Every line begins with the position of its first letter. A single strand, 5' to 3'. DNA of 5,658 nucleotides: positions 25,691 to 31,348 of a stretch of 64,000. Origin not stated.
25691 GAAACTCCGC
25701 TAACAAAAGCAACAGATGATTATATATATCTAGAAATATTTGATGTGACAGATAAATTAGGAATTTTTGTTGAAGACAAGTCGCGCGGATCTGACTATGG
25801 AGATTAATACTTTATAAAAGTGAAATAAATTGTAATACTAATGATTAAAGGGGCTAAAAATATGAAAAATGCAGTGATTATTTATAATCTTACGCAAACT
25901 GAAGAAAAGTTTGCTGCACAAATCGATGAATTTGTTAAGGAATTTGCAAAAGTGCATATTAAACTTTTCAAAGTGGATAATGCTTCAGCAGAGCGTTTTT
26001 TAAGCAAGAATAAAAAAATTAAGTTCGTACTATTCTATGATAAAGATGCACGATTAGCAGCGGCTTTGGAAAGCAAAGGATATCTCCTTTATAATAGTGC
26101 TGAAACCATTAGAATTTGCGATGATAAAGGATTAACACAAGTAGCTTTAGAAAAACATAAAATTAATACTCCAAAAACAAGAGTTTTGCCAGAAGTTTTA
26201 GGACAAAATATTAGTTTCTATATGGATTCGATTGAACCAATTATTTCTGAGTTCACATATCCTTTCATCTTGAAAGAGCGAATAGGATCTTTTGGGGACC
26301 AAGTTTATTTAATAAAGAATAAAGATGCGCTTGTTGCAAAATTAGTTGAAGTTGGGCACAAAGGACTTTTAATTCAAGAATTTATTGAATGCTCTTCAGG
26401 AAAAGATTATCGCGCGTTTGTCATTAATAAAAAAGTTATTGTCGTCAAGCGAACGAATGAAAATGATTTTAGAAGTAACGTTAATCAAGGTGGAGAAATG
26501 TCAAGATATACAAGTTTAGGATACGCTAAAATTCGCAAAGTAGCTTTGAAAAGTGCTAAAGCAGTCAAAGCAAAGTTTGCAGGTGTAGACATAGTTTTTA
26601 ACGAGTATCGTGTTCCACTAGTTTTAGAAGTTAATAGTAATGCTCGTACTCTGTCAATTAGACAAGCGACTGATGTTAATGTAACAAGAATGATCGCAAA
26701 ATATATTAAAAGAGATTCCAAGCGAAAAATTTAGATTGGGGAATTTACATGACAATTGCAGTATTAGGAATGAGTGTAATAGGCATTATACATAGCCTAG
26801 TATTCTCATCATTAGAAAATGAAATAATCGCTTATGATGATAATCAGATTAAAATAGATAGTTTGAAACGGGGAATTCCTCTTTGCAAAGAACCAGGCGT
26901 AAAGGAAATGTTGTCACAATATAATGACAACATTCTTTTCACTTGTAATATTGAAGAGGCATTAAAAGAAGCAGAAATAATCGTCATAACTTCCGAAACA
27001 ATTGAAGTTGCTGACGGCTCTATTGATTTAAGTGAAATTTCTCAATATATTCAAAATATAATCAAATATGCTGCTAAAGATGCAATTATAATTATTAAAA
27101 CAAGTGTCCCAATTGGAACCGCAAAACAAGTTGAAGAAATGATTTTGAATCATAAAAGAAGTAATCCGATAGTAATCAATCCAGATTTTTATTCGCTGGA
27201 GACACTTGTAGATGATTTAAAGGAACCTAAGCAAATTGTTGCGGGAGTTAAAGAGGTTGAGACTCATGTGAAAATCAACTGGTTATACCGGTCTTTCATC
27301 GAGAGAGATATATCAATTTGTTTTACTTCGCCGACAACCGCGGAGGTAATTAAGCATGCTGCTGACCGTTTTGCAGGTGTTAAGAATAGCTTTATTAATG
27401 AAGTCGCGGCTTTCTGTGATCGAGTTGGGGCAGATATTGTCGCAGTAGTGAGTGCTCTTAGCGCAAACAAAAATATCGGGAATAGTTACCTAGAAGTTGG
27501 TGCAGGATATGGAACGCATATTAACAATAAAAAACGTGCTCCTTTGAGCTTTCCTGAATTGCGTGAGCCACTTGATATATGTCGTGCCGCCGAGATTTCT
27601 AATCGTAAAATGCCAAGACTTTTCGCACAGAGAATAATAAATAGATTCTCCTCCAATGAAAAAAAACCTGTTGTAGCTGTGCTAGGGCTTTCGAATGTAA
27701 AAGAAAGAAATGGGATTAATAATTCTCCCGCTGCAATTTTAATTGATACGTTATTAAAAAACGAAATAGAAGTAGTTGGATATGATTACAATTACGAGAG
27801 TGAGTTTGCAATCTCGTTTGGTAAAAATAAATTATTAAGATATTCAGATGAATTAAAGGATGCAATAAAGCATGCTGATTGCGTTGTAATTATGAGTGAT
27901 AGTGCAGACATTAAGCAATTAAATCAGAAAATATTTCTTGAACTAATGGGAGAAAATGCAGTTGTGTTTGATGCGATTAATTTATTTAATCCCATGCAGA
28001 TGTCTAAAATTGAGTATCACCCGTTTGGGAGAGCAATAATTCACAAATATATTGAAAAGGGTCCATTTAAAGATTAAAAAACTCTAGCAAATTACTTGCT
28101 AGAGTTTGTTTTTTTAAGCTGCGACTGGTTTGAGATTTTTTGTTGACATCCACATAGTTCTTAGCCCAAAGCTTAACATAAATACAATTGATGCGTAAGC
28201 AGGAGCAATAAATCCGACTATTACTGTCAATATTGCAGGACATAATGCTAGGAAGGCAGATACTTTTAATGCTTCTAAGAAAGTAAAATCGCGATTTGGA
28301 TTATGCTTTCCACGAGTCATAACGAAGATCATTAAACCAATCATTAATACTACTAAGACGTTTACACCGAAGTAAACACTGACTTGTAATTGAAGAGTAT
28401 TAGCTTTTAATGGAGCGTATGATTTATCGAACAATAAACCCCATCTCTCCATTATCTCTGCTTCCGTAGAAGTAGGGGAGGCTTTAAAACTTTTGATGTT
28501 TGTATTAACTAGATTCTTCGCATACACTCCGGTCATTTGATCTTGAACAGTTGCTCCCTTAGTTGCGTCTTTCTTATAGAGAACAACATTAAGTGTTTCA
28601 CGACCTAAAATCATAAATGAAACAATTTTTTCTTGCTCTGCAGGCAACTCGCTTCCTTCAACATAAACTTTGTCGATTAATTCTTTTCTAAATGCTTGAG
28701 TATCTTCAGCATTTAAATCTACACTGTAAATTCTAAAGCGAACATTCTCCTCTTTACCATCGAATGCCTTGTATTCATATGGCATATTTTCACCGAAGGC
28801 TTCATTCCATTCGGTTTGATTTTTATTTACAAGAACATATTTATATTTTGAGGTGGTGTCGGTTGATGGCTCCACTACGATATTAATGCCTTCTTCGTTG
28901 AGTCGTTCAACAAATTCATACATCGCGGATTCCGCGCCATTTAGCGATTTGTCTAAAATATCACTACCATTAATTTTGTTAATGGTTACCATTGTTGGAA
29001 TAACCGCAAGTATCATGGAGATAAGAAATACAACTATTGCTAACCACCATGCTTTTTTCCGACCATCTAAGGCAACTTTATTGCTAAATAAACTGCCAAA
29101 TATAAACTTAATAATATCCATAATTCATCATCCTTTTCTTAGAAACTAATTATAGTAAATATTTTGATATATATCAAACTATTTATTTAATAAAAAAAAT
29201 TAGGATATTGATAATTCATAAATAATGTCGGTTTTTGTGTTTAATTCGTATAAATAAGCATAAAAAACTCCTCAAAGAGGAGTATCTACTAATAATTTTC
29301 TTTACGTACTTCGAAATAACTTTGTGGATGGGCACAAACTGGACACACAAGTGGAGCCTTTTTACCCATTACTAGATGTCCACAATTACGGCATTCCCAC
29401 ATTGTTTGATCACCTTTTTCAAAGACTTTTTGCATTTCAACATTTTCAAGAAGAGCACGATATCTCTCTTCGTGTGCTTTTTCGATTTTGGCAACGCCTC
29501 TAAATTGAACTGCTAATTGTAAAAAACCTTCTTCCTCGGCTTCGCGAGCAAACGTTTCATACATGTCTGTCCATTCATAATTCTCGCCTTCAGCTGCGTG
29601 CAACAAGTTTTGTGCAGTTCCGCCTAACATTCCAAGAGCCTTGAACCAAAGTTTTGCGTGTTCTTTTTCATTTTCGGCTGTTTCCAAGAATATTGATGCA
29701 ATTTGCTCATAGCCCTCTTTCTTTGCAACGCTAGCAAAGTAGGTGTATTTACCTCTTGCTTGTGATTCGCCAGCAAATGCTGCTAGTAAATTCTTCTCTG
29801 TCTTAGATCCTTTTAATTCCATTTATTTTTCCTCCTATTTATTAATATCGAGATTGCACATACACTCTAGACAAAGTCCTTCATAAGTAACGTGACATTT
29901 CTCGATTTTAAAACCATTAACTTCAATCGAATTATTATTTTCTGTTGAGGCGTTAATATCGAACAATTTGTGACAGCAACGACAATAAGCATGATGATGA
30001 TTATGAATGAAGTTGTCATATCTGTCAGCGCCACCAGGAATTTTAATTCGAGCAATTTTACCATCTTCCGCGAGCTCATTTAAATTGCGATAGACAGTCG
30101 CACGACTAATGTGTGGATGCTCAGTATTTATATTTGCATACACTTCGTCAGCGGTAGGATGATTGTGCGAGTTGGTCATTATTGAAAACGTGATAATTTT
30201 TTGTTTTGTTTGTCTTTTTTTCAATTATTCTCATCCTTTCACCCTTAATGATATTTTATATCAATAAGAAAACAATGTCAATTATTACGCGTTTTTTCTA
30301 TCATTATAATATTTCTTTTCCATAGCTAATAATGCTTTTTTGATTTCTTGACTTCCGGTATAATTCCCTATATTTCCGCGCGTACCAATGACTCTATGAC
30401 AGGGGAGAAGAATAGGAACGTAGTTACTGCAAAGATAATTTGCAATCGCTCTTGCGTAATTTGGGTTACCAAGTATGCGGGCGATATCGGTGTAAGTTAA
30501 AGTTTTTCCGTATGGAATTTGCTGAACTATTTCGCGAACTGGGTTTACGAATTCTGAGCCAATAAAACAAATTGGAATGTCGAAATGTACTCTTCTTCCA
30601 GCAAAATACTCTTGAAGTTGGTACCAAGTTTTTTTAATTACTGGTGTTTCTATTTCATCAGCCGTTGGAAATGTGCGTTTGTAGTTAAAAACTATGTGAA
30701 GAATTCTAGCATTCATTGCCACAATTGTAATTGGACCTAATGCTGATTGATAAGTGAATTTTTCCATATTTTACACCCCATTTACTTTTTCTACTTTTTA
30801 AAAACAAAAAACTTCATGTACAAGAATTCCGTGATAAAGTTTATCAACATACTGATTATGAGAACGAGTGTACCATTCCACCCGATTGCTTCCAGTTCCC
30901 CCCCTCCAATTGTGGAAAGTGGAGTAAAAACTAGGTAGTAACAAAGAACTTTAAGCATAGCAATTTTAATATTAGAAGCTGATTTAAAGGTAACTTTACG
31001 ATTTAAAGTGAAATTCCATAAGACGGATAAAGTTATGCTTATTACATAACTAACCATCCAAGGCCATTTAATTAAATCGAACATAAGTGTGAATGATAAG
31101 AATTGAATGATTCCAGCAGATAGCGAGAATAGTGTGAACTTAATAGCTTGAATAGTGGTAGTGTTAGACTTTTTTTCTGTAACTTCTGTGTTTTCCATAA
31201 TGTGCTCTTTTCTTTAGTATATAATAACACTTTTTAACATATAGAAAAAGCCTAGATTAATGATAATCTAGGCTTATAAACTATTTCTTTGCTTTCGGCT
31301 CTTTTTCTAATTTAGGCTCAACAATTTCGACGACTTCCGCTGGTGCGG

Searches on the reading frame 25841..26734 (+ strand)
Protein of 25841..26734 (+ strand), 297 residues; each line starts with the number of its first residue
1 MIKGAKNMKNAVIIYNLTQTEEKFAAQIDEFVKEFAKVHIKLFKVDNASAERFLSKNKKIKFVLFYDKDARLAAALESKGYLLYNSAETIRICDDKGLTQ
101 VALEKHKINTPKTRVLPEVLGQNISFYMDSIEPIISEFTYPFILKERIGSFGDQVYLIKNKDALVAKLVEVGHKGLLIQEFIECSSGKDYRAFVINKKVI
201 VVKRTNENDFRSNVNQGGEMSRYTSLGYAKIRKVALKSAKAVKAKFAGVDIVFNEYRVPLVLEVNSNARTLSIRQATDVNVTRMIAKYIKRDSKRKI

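Call 22: search_protein_families(library=pfam, proteins=[window:25841-26734:+], max_evalue=0.00001)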
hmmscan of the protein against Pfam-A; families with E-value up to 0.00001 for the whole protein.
window:25841-26734:+ (297 aa): 4 families
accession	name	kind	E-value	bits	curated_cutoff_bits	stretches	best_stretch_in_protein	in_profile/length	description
PF08443.16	RimK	-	2.2e-32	112.6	21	1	94-289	2-188/188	RimK-like ATP-grasp domain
PF02655.19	ATP-grasp_3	-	1.3e-10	42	23.2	1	93-266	1-155/160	ATP-grasp domain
PF14397.11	ATPgrasp_ST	-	1.3e-09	38.1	31.4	0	228-277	215-264/278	Sugar-transfer associated ATP-grasp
PF02955.21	GSH-S_ATP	-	4.4e-07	29.9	23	1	128-254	21-154/175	Prokaryotic glutathione synthetase, ATP-grasp domain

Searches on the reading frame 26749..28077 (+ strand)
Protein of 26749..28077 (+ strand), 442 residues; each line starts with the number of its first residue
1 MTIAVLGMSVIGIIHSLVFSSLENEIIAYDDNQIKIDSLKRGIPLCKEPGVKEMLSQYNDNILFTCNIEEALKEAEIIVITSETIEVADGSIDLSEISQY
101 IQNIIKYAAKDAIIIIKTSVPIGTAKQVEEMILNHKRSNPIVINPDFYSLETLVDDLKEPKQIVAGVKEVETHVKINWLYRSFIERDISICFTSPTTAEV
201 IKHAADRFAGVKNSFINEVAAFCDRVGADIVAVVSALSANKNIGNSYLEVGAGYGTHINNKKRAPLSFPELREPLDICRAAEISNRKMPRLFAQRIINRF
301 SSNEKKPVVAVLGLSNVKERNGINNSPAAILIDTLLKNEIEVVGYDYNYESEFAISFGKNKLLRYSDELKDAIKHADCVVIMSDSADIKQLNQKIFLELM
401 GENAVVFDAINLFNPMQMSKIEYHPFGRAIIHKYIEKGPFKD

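Call 24: search_protein_families(library=pfam, proteins=[window:26749-28077:+], max_evalue=0.00001)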
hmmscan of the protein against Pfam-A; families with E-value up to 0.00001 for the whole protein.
window:26749-28077:+ (442 aa): 3 families
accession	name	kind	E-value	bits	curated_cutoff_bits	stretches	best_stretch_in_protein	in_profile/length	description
PF03721.20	UDPG_MGDP_dh_N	-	4.4e-27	95.3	27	1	1-175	1-183/187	UDP-glucose/GDP-mannose dehydrogenase family, NAD binding domain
PF03720.21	UDPG_MGDP_dh_C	-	9.9e-17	61.6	30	1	310-415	1-103/103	UDP-glucose/GDP-mannose dehydrogenase family, UDP binding domain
PF00984.24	UDPG_MGDP_dh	-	2.4e-14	53.6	25.4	1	197-263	2-68/94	UDP-glucose/GDP-mannose dehydrogenase family, central domain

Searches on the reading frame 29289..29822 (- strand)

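Call 24: search_protein_families(library=pfam, proteins=[window:29289-29822:-], max_evalue=0.00001)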
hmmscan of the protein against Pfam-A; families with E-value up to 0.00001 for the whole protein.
window:29289-29822:- (177 aa): 3 families
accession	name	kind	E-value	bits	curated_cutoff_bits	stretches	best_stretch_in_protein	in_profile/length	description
PF02915.23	Rubrerythrin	-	4.7e-25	89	22.8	1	10-125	1-137/137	Rubrerythrin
PF21349.2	RUBY_RBDX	-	6.9e-13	48.2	26.5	1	142-171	1-30/30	Rubrerythrin, rubredoxin-like domain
PF00210.30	Ferritin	-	1.3e-06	28.8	24.5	0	10-98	2-92/142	Ferritin-like domain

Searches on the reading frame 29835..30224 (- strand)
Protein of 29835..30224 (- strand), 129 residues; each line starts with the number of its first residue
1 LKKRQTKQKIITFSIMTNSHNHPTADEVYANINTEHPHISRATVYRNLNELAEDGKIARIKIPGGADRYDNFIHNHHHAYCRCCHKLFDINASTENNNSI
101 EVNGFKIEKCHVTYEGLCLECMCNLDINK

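Call 24: search_protein_families(library=pfam, proteins=[window:29835-30224:-], max_evalue=0.00001)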
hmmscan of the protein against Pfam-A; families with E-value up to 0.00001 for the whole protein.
window:29835-30224:- (129 aa): 1 family
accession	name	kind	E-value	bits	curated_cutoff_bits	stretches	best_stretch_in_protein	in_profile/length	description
PF01475.25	FUR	-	3.6e-21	76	23.1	1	4-114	5-120/121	Ferric uptake regulator family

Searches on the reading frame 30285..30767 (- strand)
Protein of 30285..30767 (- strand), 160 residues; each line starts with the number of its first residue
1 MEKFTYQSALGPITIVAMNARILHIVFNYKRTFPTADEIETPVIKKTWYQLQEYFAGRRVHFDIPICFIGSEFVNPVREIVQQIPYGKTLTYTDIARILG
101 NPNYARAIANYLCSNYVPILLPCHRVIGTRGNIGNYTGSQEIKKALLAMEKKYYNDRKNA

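Call 24: search_protein_families(library=pfam, proteins=[window:30285-30767:-], max_evalue=0.00001)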
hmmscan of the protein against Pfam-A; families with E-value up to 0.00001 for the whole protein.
window:30285-30767:- (160 aa): 2 families
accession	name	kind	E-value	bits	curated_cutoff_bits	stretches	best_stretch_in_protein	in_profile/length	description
PF01035.26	DNA_binding_1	-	1.3e-26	92.7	27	1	73-151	2-80/81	6-O-methylguanine DNA methyltransferase, DNA binding domain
PF02870.21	Methyltransf_1N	-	2.5e-08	34.8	21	1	5-66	5-69/71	6-O-methylguanine DNA methyltransferase, ribonuclease-like domain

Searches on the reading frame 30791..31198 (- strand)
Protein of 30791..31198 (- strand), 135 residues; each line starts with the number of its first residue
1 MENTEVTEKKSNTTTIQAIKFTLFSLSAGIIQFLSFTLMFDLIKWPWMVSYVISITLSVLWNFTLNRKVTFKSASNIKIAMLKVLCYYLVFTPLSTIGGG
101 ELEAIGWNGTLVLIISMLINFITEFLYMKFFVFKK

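Call 24: search_protein_families(library=pfam, proteins=[window:30791-31198:-], max_evalue=0.00001)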
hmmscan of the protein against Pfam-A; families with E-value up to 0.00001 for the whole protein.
window:30791-31198:- (135 aa): 1 family
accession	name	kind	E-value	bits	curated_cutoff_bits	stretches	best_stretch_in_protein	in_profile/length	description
PF04138.20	GtrA_DPMS_TM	-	8.7e-11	42.5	26.1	1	20-133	1-117/117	GtrA/DPMS, transmembrane domain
